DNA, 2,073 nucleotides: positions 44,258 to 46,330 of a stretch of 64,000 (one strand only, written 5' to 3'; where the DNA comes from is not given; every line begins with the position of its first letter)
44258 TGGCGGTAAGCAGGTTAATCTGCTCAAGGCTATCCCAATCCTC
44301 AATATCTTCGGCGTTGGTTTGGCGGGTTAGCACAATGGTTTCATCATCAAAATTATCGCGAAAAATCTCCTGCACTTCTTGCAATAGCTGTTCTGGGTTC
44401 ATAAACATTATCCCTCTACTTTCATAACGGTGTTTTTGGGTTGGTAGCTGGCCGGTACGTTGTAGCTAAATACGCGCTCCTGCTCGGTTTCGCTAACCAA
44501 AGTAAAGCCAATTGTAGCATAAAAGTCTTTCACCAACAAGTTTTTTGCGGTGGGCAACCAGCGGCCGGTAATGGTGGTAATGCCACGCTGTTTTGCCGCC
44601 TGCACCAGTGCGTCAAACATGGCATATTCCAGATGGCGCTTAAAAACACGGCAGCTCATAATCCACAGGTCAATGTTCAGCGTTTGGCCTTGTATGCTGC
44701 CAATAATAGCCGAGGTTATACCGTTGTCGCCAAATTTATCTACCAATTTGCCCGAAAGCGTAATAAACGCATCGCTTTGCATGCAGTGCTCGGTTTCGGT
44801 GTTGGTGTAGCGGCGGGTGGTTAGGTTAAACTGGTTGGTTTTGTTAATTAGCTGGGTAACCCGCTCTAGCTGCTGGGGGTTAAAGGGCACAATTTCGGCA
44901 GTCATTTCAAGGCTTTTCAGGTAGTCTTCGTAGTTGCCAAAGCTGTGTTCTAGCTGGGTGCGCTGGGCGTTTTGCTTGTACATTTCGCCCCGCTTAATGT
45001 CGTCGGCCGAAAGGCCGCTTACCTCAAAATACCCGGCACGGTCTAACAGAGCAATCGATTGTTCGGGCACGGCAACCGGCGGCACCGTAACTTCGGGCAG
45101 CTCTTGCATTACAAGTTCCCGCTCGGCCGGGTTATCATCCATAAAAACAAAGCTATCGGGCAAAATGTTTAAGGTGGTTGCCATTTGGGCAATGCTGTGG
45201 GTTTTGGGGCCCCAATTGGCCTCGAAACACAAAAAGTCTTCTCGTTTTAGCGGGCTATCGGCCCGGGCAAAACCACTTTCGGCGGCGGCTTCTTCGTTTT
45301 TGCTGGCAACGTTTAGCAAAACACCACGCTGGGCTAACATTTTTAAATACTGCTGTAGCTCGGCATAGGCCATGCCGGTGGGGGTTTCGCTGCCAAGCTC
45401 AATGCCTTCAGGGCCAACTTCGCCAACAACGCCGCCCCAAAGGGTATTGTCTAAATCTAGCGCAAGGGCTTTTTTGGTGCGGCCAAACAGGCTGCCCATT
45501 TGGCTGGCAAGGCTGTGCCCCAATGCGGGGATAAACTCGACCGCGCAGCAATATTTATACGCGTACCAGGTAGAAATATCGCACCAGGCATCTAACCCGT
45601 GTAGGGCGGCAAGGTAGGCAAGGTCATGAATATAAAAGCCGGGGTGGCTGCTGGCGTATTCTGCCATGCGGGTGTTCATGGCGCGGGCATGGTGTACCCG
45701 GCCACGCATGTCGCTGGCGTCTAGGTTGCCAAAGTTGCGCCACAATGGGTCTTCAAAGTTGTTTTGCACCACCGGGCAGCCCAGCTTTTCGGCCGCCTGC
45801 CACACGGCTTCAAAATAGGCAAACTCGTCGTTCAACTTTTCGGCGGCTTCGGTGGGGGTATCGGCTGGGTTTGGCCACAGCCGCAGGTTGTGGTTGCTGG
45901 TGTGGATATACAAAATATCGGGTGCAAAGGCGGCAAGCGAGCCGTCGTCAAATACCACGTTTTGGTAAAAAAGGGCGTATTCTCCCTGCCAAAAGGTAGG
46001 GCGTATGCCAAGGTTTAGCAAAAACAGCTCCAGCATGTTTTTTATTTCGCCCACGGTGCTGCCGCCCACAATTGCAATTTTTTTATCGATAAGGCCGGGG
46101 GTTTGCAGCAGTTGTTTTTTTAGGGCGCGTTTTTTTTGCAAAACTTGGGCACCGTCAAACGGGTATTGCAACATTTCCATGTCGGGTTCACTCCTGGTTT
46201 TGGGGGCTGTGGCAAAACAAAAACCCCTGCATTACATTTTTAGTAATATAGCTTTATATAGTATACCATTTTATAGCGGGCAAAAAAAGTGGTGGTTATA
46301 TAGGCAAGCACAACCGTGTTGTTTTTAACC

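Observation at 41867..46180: Free-standing FkbH-ACP-dehydratase-ketoreductase-GNAT cassette: predicted ACP-tethered C3 acyl donor with unknown acceptor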

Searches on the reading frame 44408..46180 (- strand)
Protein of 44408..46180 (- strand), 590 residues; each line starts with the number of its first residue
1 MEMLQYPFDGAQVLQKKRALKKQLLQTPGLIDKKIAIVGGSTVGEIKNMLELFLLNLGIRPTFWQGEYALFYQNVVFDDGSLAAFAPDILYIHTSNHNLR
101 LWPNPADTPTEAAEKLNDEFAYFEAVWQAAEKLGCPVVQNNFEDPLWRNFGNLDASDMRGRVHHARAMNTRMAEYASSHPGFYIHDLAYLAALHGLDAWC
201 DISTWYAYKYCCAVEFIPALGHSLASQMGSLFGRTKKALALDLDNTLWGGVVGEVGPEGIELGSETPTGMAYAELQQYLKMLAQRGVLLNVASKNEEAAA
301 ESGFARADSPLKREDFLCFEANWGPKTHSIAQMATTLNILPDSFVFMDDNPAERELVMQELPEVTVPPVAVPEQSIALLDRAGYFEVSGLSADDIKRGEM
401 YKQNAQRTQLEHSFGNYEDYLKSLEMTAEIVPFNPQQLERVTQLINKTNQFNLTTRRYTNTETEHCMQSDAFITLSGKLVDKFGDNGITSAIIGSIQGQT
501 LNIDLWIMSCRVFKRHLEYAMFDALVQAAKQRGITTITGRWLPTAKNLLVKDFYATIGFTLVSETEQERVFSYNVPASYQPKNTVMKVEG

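Call 3: search_protein_families(library=pfam, proteins=[window:44408-46180:-], max_evalue=0.01)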
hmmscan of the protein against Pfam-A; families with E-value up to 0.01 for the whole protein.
window:44408-46180:- (590 aa): 1 family
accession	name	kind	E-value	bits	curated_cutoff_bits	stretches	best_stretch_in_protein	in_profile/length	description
PF21211.3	FkbH_N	-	2.3e-08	34.6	27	1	63-221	30-184/192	FkbH, N-terminal domain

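Call 4: search_protein_families(library=ncbifam, proteins=[window:44408-46180:-], max_evalue=0.01)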
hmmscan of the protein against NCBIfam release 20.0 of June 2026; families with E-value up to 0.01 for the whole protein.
window:44408-46180:- (590 aa): 2 families
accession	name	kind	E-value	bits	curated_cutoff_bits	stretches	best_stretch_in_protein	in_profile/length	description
TIGR01686.1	FkbH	subfamily_domain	2.1e-90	303.1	146.65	1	235-560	2-320/323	FkbH domain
TIGR01681.1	HAD-SF-IIIC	subfamily_domain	4e-18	66.5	35.75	1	237-357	1-128/132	HAD-IIIC family phosphatase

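Call 13: search_solved_structures(query=window:44408-46180:-, max_evalue=0.01, show_alignments=2)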
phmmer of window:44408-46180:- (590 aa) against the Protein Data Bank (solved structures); distinct sequences matched with E-value up to 0.01: 1.
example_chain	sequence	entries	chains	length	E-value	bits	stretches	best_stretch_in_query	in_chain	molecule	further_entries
3slr_A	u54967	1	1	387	1.2e-44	156.4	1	16-371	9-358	uncharacterized protein BF1531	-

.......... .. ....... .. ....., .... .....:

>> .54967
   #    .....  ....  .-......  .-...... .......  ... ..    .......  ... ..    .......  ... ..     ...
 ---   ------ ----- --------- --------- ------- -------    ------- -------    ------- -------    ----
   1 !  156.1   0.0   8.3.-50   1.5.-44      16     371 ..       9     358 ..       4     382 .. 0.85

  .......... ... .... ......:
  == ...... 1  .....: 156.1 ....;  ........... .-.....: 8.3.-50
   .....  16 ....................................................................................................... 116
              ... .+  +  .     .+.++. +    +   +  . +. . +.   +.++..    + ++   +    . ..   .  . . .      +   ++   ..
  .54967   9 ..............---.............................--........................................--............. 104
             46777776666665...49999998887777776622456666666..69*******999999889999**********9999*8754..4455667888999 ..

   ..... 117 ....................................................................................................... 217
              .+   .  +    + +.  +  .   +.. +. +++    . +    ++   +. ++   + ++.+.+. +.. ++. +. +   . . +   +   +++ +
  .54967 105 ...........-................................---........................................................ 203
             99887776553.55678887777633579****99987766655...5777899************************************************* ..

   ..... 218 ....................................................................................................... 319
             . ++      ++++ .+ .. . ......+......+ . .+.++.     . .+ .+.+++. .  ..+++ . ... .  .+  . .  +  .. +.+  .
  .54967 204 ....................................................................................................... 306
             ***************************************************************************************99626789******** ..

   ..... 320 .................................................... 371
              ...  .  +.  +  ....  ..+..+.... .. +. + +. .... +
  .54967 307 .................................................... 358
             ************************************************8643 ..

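Call 29: find_homologous_proteins(query=window:44408-46180:-)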
Query window:44408-46180:- (590 aa): 8000 proteins with E <= 0.001 among 8000 candidates; the best 120 are listed.
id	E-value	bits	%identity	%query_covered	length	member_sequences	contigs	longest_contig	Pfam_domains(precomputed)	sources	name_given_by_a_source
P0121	0.0e+0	1363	100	100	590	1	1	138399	PF21211.4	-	-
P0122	0.0e+0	1137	81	100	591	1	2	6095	PF21211.4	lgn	-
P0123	0.0e+0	1113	81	100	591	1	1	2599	PF21211.4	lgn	-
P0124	0.0e+0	1080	77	100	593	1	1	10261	PF21211.4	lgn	-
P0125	0.0e+0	1040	75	100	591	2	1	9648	PF21211.4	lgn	-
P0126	0.0e+0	1034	75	100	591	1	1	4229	PF21211.4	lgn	-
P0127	0.0e+0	1024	75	99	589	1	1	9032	-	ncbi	ncbi:MAG: HAD-IIIC family phosphatase [Oscillospiraceae bacterium]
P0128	5.7e-291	985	72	100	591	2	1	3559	-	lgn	-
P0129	4.4e-290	982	71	100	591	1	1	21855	PF21211.4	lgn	-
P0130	5.5e-289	978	71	100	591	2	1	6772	PF21211.4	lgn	-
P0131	5.5e-285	965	71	100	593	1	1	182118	PF21211.4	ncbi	-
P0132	7.8e-284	961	71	100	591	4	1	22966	PF21211.4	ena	-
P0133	1.1e-283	961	70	100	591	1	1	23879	-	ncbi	-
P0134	3.2e-282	956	69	100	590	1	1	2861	PF21211.4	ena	-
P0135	7.8e-281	951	69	100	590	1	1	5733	-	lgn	-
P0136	1.4e-277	940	68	100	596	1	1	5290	PF21211.4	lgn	-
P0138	1.3e-273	927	69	100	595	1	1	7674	PF21211.4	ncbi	-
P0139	8.4e-271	918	68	99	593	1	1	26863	PF21211.4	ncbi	-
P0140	3.9e-268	909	67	99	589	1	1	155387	PF21211.4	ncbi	-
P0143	9.2e-263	891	67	100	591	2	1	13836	PF21211.4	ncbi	-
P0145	4.0e-260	883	65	100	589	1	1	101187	PF21211.4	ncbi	-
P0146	4.0e-260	883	66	100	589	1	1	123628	PF21211.4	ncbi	-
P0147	4.6e-260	883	65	100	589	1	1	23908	PF21211.4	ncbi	-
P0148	2.1e-259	880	64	100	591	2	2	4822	PF21211.4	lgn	-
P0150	1.2e-257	875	66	99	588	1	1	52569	PF21211.4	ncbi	-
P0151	5.1e-256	869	65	100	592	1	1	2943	PF21211.4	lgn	-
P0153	7.9e-256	869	64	100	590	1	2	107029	PF21211.4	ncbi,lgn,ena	-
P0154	2.6e-253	860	64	100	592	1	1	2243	PF21211.4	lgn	-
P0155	4.0e-253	860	65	100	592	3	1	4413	PF21211.4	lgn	-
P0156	3.5e-251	853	66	97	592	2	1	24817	PF21211.4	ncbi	ncbi:MAG: HAD-IIIC family phosphatase [Oscillospiraceae bacterium]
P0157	1.1e-250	852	63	100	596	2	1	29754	PF21211.4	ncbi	-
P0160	1.2e-245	835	62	100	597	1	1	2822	PF21211.4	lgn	-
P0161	4.0e-245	833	63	100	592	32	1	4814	PF21211.4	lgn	-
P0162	2.2e-241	821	61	100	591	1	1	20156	PF21211.4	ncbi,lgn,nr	ncbi:MAG: HAD-IIIC family phosphatase [Oscillospiraceae bacterium]|nr:HAD-IIIC family phosphatase [O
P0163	2.3e-241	821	60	100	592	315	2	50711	PF21211.4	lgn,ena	-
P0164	2.0e-240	818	61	100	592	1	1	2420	PF21211.4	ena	-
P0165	5.8e-240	816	61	100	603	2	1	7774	PF21211.4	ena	-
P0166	1.1e-239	815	61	100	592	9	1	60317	PF21211.4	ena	-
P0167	2.3e-239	814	60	100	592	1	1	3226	PF21211.4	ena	-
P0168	7.5e-239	813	61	95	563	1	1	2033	PF21211.4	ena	-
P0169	1.2e-238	812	61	99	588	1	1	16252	PF21211.4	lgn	-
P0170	1.4e-238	812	60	100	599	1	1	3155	PF21211.4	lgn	-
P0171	5.1e-238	810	61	100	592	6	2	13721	PF21211.4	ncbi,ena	-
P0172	5.8e-238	810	60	99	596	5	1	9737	PF21211.4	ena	-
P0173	6.3e-238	809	61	100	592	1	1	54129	PF21211.4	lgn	-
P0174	6.7e-238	809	59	100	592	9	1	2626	PF21211.4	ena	-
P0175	9.9e-238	809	61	100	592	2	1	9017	PF21211.4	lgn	-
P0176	1.2e-237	809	61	100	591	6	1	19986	PF21211.4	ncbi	-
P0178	2.7e-237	807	61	100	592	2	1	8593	PF21211.4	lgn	-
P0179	2.9e-237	807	61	100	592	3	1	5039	PF21211.4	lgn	-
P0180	5.5e-237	806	61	100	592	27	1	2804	PF21211.4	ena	-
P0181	6.8e-237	806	60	99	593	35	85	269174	PF21211.4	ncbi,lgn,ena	-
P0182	3.3e-236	804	60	99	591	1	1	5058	PF21211.4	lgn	-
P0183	6.9e-236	803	60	100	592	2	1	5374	PF21211.4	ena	-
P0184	7.3e-236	803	61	100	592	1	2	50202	PF21211.4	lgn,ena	-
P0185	9.5e-236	802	61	100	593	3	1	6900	PF21211.4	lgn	-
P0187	2.9e-235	801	60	99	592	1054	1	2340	PF21211.4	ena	-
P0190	1.6e-234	798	59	100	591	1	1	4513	PF21211.4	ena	-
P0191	1.7e-234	798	59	100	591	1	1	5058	PF21211.4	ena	-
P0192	2.6e-234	798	61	100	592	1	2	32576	PF21211.4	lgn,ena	-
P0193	2.7e-234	797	61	99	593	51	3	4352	PF21211.4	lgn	-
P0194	3.0e-234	797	60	99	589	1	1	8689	PF21211.4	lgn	-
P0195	3.4e-234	797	59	100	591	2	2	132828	PF21211.4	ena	-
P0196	3.7e-234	797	58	100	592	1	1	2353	PF21211.4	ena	-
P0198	4.3e-234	797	60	100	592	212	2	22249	PF21211.4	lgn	-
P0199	4.3e-234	797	59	100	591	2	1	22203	PF21211.4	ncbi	-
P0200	4.8e-234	797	60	100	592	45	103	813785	PF21211.4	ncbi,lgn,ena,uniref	ncbi:HAD-IIIC family phosphatase [Allofournierella sp.]|uniref:HAD-IIIC family phosphatase n=1 Tax=A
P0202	5.8e-234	796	59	100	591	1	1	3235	PF21211.4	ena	-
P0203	6.4e-234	796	60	100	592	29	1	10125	PF21211.4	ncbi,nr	ncbi:HAD family hydrolase [Fournierella massiliensis]|nr:HAD-IIIC family phosphatase [Fournierella m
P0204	6.9e-234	796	59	100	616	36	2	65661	PF21211.4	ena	-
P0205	7.4e-234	796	60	100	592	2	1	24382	PF21211.4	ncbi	-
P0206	1.0e-233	796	59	100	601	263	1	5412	PF21211.4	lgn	-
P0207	1.2e-233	795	60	100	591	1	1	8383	PF21211.4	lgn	-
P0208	1.7e-233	795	59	100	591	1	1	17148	PF21211.4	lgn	-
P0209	2.4e-233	794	59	100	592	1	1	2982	PF21211.4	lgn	-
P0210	4.1e-233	794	59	100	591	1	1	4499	PF21211.4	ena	-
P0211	6.4e-233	793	59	100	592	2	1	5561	PF21211.4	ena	-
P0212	7.9e-233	793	59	100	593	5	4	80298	PF21211.4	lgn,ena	-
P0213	8.0e-233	793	59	100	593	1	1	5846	PF21211.4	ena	-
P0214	1.0e-232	792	60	99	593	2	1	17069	PF21211.4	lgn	-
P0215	1.1e-232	792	59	100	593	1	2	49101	PF21211.4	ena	-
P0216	1.1e-232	792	59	100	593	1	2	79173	PF21211.4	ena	-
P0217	1.2e-232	792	59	100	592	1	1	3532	PF21211.4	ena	-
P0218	1.7e-232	792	59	100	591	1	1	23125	PF21211.4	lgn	-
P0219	1.8e-232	791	61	100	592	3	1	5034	PF21211.4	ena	-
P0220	2.0e-232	791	59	100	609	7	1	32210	PF21211.4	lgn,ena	-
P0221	2.1e-232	791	59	100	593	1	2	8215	PF21211.4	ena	-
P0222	2.8e-232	791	59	100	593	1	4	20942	PF21211.4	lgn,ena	-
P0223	3.8e-232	790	59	100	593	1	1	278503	PF21211.4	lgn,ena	-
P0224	4.6e-232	790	60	100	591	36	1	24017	PF21211.4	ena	-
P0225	5.3e-232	790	58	100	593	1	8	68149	PF21211.4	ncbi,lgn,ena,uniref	ncbi:HAD-IIIC family phosphatase [uncultured Allofournierella sp.]|uniref:HAD-IIIC family phosphatas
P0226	7.4e-232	789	58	100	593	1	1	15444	PF21211.4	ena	-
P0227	8.5e-232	789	60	98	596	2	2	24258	PF21211.4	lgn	-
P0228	9.0e-232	789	60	100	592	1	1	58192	PF21211.4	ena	-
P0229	9.0e-232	789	59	100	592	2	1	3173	PF21211.4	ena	-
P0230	1.0e-231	789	58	100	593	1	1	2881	PF21211.4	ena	-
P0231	1.4e-231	788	60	100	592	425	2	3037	PF21211.4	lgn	-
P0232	1.8e-231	788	60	100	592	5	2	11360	PF21211.4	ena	-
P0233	3.0e-231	787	58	99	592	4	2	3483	PF21211.4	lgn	-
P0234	5.5e-231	787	59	100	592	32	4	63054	PF21211.4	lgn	-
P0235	8.7e-231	786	59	100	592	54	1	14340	PF21211.4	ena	-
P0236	3.6e-230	784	58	99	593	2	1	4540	PF21211.4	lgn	-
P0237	4.7e-230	783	59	100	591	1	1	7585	PF21211.4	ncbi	-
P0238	6.1e-230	783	59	100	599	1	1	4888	PF21211.4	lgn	-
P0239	9.8e-230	782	59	100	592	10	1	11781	PF21211.4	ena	-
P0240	1.6e-229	782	61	99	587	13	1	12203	PF21211.4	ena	-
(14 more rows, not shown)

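Call 53: search_dna_similar(query=window:44408-46180:-, collection=plasmids, mode=protein, max_rows=40, rows=spread)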
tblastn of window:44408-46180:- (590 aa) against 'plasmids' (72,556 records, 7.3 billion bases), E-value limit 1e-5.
Records with a match: 201; places in all: 203; records where one place covers at least 80% of the query: 24.
Best place of each record, by identity: 60-80% 1; <60% 200.
By first word of the organism name: Bacillus 52; Sinorhizobium 40; Streptomyces 38; Ralstonia 15; Clostridium 13; Rhodococcus 5; Rhizobium 4; Methylosinus 2; Erwinia 2; Burkholderia 2; and 25 more.
By predicted mobility (MOB-suite, as given by PLSDB): non-mobilizable 126; mobilizable 70; conjugative 5.
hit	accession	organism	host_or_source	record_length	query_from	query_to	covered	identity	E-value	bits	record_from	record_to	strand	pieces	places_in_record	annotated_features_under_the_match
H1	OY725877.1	Subdoligranulum variabile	-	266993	1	587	99%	60.4%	0e+0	657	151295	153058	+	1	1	none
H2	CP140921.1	Sinorhizobium meliloti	Medicago lupulina,whole organism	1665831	107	588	82%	35.8%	7e-68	247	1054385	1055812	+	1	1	HAD family hydrolase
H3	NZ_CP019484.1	Sinorhizobium meliloti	alfalfa,whole organism,alfalfa nodule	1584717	107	588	82%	35.4%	6e-67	244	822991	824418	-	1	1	none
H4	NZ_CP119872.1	Methylosinus trichosporium OB3b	Whole Organism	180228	29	560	90%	31.9%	4e-48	188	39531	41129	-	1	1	HAD-IIIC family phosphatase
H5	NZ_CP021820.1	Sinorhizobium meliloti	Medicago truncatula,Single Cell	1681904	129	588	78%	36.1%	4e-68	248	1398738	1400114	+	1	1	none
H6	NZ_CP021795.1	Sinorhizobium meliloti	Medicago sativa,Single Cell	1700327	129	588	78%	36.0%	6e-67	244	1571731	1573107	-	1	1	none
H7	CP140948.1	Sinorhizobium meliloti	Medicago lupulina,whole organism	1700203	129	588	78%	35.8%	2e-67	245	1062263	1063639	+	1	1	HAD family hydrolase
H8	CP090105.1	Sinorhizobium meliloti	Medicago,Cell culture,Plant nodule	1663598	129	588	78%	35.5%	3e-65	239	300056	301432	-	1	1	HAD family hydrolase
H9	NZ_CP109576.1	Streptomyces sp. NBC_01369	-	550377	35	575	92%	29.8%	1e-47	187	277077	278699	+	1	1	HAD-IIIC family phosphatase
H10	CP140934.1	Sinorhizobium meliloti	Medicago lupulina,whole organism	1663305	186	589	68%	38.6%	1e-66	243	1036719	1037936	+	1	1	HAD family hydrolase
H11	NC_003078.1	Sinorhizobium meliloti 1021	-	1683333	186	588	68%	36.5%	9e-40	242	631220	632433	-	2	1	none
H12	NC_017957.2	Tistrella mobilis KA081020-065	-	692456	150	560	70%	34.3%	3e-50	195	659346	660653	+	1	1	HAD-IIIC family phosphatase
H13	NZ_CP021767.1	Ralstonia solanacearum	Solanum lycopersicum,Tomato with ...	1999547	237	589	60%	32.4%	2e-35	150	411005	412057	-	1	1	none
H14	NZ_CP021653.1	Ralstonia solanacearum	Solanum lycopersicum,Tomato with ...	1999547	237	589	60%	31.9%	1e-34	147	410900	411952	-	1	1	none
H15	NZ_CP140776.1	Streptomyces goshikiensis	cell culture,soil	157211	140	559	71%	26.5%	4e-26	121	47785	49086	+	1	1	HAD-IIIC family phosphatase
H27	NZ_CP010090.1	Bacillus thuringiensis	Dendrolimus sibericus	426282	229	575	59%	27.3%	5e-16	90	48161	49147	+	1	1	HAD-IIIC family phosphatase | cyclic peptide export ABC transporter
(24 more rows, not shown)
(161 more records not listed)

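Call 55: get_annotated_region(hit=H2, flank=9000)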
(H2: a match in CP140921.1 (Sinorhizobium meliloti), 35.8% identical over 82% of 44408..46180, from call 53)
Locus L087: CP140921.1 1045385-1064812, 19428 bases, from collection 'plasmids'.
description: Sinorhizobium meliloti strain ml56 plasmid pSymB, complete sequence
organism: Sinorhizobium meliloti (NCBI taxid 382)
taxonomy: Bacteria; Pseudomonadota; Alphaproteobacteria; Hyphomicrobiales; Rhizobiaceae; Sinorhizobium; Sinorhizobium meliloti
host: -; source: Medicago lupulina,whole organism; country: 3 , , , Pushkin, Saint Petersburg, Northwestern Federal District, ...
typing (MOB-suite, as given by PLSDB): mobilizable; relaxase MOBQ
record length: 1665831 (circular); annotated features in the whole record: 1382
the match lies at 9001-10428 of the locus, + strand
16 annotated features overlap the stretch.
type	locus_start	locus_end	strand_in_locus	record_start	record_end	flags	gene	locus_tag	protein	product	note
CDS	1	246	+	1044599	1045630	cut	-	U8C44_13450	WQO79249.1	sugar ABC transporter permease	-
CDS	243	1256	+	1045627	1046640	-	-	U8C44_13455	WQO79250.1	autoinducer 2 import system permease LsrD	-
CDS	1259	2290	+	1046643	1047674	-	lsrB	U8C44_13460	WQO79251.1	autoinducer 2 ABC transporter substrate-binding protein LsrB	-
CDS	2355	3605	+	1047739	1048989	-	-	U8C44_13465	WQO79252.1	class II aldolase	-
CDS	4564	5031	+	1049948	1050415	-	-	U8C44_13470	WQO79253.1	VOC family protein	-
CDS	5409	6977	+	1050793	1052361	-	-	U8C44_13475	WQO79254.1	MBOAT family protein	-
CDS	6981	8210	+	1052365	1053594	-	-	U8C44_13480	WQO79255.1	TonB-dependent receptor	-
CDS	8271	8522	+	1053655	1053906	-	-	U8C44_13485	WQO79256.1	acyl carrier protein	-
CDS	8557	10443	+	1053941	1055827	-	-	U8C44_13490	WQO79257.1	HAD family hydrolase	-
CDS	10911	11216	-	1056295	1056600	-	-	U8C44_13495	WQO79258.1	hypothetical protein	-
CDS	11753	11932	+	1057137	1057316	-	-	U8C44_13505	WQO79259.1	hypothetical protein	-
CDS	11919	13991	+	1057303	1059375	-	-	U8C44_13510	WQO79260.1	recombinase family protein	-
CDS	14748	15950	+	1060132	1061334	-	-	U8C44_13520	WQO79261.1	IS256-like element ISRm3 family transposase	-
CDS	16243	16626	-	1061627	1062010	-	-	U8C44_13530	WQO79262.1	transposase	-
CDS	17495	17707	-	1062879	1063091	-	-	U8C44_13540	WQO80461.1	hypothetical protein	-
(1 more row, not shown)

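Call 56: get_annotated_region(hit=H27, flank=6000)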
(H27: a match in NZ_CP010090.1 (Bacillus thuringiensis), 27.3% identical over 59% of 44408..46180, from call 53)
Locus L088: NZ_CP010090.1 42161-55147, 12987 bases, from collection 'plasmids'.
description: Bacillus thuringiensis serovar galleriae strain 4G5 plasmid pBMB426, complete sequence
organism: Bacillus thuringiensis (NCBI taxid 29338)
taxonomy: Bacteria; Bacillota; Bacilli; Bacillales; Bacillaceae; Bacillus; Bacillus thuringiensis
host: -; source: Dendrolimus sibericus; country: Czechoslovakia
typing (MOB-suite, as given by PLSDB): non-mobilizable; replicon rep_cluster_125,rep_cluster_1721; mating-pair formation MPF_T
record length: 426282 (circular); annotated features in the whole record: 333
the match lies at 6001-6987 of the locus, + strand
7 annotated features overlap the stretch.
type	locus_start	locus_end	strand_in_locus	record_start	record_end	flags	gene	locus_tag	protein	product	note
CDS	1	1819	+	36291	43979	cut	-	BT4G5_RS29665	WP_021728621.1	hybrid non-ribosomal peptide synthetase/type I polyketide synthase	-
CDS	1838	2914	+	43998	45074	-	-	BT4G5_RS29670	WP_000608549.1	LLM class flavin-dependent oxidoreductase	-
CDS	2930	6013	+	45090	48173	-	-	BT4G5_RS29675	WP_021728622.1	cyclic peptide export ABC transporter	GO:0015833 - peptide transport [Evidence IEA]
CDS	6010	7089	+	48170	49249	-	-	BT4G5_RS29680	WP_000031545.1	HAD-IIIC family phosphatase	-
CDS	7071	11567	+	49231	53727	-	-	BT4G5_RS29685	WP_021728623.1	non-ribosomal peptide synthetase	-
CDS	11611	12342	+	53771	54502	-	-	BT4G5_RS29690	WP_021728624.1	alpha/beta fold hydrolase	-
CDS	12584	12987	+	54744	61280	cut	-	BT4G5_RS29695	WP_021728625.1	non-ribosomal peptide synthetase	-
